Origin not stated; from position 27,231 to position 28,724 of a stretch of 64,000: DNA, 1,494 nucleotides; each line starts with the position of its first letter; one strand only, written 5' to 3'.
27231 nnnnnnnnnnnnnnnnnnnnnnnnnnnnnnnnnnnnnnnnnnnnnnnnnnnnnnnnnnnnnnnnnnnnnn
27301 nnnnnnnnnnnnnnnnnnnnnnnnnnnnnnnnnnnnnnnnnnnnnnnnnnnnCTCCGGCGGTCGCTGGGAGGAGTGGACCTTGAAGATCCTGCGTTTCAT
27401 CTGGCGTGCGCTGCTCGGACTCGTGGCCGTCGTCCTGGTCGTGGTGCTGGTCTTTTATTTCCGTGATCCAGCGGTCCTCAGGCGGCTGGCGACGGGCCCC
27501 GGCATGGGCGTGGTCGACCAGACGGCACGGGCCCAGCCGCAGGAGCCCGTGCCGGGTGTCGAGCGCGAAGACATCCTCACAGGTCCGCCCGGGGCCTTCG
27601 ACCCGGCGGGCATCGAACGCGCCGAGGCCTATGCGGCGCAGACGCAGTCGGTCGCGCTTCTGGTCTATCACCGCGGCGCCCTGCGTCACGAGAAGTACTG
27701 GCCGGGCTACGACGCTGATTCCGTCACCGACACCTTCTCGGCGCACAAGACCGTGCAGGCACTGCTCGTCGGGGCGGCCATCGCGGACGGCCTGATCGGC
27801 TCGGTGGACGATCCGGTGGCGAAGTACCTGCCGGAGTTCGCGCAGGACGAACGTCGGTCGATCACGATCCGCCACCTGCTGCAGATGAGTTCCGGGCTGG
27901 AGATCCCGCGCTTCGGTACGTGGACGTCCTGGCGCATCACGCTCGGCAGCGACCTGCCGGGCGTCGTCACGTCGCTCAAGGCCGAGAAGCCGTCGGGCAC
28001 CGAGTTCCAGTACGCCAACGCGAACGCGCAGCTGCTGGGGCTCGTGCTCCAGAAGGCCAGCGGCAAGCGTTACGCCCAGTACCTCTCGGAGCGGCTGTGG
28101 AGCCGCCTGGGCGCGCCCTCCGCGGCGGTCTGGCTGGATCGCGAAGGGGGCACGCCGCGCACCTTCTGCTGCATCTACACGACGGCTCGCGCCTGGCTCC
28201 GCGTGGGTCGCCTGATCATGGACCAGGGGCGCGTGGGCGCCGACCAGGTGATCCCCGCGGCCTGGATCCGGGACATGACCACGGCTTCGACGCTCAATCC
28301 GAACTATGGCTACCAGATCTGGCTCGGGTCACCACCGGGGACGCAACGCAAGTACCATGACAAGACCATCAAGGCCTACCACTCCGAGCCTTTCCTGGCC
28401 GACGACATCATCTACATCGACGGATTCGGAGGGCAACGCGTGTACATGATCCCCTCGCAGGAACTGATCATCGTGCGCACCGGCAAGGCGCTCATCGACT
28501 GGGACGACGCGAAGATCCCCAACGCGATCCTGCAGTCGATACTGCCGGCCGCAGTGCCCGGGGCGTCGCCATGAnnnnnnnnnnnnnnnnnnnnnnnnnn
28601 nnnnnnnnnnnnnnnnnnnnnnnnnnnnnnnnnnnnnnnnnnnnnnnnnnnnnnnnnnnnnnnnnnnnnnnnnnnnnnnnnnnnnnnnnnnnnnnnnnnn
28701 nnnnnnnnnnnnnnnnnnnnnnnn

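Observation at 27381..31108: Tat-exported flavin amine oxidase encoded with its own anchored cytochrome c and a cytochrome b561 (NicA2/CycN-like wiring, unknown substrate)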

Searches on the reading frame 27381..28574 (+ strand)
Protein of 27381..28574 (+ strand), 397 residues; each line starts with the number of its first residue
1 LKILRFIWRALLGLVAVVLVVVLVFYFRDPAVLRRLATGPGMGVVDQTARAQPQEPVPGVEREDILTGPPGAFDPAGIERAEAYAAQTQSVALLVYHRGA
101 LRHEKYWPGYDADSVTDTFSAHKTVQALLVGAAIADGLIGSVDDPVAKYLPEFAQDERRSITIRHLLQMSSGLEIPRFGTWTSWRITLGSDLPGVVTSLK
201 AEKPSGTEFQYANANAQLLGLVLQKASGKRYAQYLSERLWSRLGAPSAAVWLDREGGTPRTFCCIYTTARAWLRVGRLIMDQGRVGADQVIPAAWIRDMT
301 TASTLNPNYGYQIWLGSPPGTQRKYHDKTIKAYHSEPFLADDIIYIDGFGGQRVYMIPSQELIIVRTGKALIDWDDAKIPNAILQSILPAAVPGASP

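Call 3: search_protein_families(library=pfam, proteins=[window:27381-28574:+], max_evalue=0.01)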
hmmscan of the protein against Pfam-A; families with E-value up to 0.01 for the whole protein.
window:27381-28574:+ (397 aa): 1 family
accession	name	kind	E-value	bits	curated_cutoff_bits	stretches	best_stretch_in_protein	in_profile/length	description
PF00144.29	Beta-lactamase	-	1.7e-40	139.6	27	1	85-365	9-305/329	Beta-lactamase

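Call 5: search_protein_families(library=ncbifam, proteins=[window:27381-28574:+], max_evalue=0.1)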
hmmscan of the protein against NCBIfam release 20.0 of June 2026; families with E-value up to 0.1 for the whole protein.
window:27381-28574:+ (397 aa): 37 families (the best 25 are shown)
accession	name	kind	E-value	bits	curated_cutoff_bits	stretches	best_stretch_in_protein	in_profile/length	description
NF045925.1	3-sucCA_synth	equivalog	1.4e-19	69.9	800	1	89-323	56-287/498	3-succinylated cholic acid synthase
NF012173.1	CMY2-MIR-ACT-EC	exception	8.8e-08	31.3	680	1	120-244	84-203/380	CMY2/MIR/ACT/EC family class C beta-lactamase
NF033085.1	bla_class_C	equivalog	9.7e-08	31.2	415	1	120-245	60-180/356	class C beta-lactamase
NF040478.1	blaLAQ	exception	1.1e-07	31.1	850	1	117-245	80-203/380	LAQ family class C beta-lactamase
NF038366.1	blaSFDC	exception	1.2e-07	31.2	840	1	119-284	83-240/382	SFDC family class C beta-lactamase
NF000185.2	BlaEC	exception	1.4e-07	30.8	850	1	119-244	79-199/377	BlaEC family class C beta-lactamase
NF000385.4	blaACT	exception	1.9e-07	30.4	810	1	119-243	83-202/380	ACT family cephalosporin-hydrolyzing class C beta-lactamase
NF052353.1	EstBLacLipLMycb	equivalog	3.2e-07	29.6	650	1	110-173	69-131/420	esterase/beta-lactamase LipL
NF000187.3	BlaMIR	exception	4.9e-07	29.2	882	1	119-243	83-202/381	MIR family cephalosporin-hydrolyzing class C beta-lactamase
NF000191.1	CMY2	exception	9.2e-07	28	800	1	119-243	83-202/381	CMY-2 family class C beta-lactamase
NF000419.2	blaCMH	exception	3.2e-06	26.6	875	1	119-244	83-203/381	CMH family class C beta-lactamase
NF053709.1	blaAKO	exception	5.5e-06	25.6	875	1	119-291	83-247/381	AKO family class C beta-lactamase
NF041662.1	ampC_Kaer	exception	8.7e-06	24.7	825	1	119-244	83-203/381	AmpC-Kaer family extended-spectrum class C beta-lactamase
NF041741.1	blaAMZ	exception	1.5e-05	24.5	825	1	112-249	81-213/396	AMZ family class C beta-lactamase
NF038089.1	blaYRC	exception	2.2e-05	23.6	870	1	119-271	83-228/381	YRC family class C beta-lactamase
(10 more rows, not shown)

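Call 27: search_solved_structures(query=window:27381-28574:+, max_evalue=0.00001, show_alignments=1)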
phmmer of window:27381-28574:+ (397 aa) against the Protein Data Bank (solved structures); distinct sequences matched with E-value up to 0.00001: 45.
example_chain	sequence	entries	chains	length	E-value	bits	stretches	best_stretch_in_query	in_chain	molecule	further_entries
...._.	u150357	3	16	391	1.5e-24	90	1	92-299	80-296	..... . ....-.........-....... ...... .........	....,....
8dc1_A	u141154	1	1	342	3.3e-18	69.1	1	92-320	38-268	Lsa45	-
1wyb_A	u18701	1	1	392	1.4e-15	60.4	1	82-300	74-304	6-aminohexanoate-dimer hydrolase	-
2zly_A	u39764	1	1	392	1.5e-15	60.4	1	82-300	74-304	6-aminohexanoate-dimer hydrolase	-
2zm8_A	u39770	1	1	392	3.8e-15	59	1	82-300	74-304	6-aminohexanoate-dimer hydrolase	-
2e8i_A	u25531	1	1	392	4.6e-15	58.8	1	82-300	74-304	6-aminohexanoate-dimer hydrolase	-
4gb7_A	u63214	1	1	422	4.9e-15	58.7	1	198-366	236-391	6-aminohexanoate-dimer hydrolase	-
1wyc_A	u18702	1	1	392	6.5e-15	58.3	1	82-300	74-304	6-aminohexanoate-dimer hydrolase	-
2zm0_A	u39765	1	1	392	6.5e-15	58.3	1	82-300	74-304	6-aminohexanoate-dimer hydrolase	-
3vwl_A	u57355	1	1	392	7.5e-15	58.1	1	82-300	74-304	6-aminohexanoate-dimer hydrolase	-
3vwm_A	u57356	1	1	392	9.7e-15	57.7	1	82-300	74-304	6-aminohexanoate-dimer hydrolase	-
2zm7_A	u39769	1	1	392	1.2e-14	57.4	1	82-300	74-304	6-aminohexanoate-dimer hydrolase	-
2zm2_A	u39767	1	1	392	1.5e-14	57.1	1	82-300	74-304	6-aminohexanoate-dimer hydrolase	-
2dcf_A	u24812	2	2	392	1.7e-14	56.9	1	82-300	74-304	6-aminohexanoate-dimer hydrolase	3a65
2zma_A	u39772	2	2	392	1.7e-14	56.9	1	82-300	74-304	6-aminohexanoate-dimer hydrolase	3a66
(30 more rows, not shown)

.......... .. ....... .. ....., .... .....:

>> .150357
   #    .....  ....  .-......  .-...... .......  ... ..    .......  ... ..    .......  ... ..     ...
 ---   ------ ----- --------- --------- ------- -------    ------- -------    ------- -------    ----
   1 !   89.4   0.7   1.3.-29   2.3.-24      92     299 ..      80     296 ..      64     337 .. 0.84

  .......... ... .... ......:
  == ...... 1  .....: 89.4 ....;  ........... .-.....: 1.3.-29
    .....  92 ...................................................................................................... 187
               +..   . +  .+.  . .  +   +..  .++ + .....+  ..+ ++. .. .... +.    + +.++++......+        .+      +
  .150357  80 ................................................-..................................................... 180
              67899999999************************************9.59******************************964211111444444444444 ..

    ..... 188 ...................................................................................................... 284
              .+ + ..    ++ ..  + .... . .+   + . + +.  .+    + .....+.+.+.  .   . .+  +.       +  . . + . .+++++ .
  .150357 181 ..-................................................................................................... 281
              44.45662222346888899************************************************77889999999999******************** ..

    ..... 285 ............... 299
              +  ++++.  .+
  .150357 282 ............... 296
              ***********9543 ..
